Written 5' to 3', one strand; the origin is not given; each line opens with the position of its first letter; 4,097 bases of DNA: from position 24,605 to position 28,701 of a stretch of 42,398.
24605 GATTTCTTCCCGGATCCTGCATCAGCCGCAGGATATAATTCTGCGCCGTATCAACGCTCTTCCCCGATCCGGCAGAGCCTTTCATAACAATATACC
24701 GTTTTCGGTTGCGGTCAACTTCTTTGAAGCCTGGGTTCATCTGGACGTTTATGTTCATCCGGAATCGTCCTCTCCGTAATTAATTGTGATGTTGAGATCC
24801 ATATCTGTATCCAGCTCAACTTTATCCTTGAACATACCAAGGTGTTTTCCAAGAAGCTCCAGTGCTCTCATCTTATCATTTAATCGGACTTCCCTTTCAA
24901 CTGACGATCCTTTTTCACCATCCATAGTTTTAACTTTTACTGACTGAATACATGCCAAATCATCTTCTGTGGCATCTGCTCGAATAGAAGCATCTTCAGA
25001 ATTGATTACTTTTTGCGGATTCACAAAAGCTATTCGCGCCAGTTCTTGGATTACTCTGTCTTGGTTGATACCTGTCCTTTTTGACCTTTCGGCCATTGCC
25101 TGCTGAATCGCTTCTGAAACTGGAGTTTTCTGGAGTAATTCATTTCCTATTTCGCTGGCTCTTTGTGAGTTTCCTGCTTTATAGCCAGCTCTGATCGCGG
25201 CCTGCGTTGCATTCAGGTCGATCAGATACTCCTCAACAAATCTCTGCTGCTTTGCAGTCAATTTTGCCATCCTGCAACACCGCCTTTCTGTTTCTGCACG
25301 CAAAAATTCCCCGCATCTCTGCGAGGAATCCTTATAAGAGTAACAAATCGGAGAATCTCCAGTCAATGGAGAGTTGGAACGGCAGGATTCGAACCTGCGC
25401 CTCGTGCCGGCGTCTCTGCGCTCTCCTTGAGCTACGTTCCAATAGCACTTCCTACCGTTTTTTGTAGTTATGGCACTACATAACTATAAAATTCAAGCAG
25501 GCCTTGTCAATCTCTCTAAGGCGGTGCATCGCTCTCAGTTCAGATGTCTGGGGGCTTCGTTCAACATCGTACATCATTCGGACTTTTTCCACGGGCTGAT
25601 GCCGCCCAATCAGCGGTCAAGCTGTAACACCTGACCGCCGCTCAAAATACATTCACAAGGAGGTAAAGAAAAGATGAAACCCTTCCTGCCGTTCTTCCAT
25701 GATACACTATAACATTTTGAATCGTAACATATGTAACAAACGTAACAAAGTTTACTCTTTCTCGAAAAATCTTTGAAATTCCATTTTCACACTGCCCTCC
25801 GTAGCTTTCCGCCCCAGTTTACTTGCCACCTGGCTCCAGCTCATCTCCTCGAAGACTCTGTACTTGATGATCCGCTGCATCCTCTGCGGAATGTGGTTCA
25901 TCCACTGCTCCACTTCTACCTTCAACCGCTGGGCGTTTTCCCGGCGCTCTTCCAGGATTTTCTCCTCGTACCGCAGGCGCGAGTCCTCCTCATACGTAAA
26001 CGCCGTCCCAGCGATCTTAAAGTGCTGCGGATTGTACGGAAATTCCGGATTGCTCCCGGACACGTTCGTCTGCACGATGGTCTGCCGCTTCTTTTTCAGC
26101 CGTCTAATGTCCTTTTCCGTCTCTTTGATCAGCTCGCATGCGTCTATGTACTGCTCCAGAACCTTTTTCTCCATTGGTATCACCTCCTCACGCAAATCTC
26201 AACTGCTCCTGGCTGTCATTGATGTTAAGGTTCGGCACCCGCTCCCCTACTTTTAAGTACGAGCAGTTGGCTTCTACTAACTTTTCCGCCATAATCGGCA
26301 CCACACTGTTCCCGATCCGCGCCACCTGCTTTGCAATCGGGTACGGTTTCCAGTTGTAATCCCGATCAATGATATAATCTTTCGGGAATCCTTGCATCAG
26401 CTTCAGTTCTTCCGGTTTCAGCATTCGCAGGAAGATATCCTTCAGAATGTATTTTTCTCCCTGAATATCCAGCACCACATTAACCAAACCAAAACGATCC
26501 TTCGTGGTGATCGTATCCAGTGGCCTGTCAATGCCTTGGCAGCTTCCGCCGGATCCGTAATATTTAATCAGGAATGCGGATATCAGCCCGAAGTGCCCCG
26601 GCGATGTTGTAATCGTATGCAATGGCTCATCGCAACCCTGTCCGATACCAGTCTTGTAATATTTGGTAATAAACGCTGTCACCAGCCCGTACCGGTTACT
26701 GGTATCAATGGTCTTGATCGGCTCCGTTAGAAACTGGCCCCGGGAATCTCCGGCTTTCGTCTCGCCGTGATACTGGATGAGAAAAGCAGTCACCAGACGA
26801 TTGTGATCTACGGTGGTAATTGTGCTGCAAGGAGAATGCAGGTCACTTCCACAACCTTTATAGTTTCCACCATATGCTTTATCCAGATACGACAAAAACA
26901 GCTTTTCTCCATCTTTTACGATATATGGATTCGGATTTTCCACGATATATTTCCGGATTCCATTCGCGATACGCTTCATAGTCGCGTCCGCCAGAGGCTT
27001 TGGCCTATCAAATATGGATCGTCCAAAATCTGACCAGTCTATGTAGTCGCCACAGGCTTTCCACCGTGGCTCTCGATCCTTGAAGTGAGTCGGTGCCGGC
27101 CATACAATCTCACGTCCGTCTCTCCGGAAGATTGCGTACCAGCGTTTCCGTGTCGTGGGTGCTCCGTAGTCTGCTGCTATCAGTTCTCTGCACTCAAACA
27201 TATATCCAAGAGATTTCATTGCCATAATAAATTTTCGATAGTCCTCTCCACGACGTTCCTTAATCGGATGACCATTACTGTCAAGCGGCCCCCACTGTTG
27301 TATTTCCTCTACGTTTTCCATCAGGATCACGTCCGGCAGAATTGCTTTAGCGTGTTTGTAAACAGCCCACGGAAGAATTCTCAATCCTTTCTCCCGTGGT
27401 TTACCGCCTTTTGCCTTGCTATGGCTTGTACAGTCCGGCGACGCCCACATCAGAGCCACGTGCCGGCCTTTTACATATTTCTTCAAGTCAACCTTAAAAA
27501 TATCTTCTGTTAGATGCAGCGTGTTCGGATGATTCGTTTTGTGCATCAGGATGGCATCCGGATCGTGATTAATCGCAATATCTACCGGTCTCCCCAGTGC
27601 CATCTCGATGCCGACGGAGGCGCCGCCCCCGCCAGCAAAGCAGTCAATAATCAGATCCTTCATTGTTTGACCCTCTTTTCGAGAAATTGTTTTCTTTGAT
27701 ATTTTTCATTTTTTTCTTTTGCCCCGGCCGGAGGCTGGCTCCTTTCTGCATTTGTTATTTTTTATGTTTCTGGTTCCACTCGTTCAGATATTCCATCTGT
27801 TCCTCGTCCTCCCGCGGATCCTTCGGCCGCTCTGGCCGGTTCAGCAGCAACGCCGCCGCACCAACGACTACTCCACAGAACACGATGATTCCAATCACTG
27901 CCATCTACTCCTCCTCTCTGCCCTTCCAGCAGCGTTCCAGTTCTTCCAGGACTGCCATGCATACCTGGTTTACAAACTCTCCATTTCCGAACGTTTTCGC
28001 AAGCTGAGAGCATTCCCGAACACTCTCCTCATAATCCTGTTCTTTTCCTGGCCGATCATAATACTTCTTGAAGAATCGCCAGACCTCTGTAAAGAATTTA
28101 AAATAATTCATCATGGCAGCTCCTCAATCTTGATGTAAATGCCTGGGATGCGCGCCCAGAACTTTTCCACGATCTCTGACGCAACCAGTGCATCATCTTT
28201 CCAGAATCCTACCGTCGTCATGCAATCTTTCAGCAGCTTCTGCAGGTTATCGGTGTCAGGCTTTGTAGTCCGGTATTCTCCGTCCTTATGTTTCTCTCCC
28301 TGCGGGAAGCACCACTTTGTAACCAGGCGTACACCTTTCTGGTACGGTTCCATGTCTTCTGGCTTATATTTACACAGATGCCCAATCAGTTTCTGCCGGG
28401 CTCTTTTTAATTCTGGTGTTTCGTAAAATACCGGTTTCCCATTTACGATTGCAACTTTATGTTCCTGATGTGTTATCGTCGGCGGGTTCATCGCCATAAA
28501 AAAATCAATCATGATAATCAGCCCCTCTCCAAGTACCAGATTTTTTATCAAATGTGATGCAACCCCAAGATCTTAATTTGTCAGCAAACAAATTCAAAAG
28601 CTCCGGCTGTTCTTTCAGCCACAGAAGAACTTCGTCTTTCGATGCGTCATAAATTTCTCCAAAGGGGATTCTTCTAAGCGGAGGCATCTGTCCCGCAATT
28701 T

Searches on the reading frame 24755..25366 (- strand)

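Call 63: search_protein_families(library=pfam, proteins=[window:24755-25366:-], max_evalue=0.001)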
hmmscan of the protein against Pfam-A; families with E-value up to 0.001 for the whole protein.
window:24755-25366:- (203 aa): 1 family
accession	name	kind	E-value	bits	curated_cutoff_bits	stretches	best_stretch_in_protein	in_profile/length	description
PF03592.21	Terminase_2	-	3.9e-43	147.9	26.1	1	36-188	1-140/141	Terminase small subunit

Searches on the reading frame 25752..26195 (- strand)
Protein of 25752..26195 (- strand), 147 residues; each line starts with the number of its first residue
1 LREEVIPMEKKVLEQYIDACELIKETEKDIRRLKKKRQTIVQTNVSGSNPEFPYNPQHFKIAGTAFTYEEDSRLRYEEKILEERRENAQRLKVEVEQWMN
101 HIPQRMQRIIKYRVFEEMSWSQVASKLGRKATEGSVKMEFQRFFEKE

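Call 63: search_protein_families(library=pfam, proteins=[window:25752-26195:-], max_evalue=0.001)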
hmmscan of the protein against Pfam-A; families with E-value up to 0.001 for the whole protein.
window:25752-26195:- (147 aa): 1 family
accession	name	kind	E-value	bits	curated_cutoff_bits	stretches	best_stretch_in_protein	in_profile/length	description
PF08281.18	Sigma70_r4_2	-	0.00046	20.2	25.7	1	94-130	3-39/54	Sigma-70, region 4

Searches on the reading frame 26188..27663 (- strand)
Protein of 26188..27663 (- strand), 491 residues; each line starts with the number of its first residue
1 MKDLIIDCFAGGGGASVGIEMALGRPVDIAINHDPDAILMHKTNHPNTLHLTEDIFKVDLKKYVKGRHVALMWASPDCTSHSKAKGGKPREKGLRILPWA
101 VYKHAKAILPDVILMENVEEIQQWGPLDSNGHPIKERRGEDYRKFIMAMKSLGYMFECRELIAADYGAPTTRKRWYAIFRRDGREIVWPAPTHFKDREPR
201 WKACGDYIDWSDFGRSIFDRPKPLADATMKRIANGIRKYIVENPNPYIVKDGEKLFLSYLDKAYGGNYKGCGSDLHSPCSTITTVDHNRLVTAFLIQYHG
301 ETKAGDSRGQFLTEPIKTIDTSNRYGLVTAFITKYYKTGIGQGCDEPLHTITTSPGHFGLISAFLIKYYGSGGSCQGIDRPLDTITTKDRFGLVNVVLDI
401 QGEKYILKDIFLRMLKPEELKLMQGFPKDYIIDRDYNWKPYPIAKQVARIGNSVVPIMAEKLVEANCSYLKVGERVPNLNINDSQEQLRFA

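Call 63: search_protein_families(library=pfam, proteins=[window:26188-27663:-], max_evalue=0.001)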
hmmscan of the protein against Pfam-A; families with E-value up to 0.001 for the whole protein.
window:26188-27663:- (491 aa): 1 family
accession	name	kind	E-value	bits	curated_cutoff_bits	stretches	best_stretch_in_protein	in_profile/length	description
PF00145.23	DNA_methylase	-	2.5e-24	86.7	22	2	5-187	3-168/324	C-5 cytosine-specific DNA methylase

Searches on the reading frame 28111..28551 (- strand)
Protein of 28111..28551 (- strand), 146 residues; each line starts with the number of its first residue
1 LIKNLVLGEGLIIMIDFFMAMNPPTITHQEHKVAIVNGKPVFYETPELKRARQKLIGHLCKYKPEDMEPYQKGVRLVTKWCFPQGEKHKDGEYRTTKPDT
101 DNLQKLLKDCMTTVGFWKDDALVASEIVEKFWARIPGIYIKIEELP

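Call 63: search_protein_families(library=pfam, proteins=[window:28111-28551:-], max_evalue=0.001)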
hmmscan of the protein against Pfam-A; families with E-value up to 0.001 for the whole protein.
window:28111-28551:- (146 aa): 1 family
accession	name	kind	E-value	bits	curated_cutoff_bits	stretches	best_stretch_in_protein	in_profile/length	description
PF05866.16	RusA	-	1.3e-27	97.3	22.8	1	23-143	3-124/124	Endodeoxyribonuclease RusA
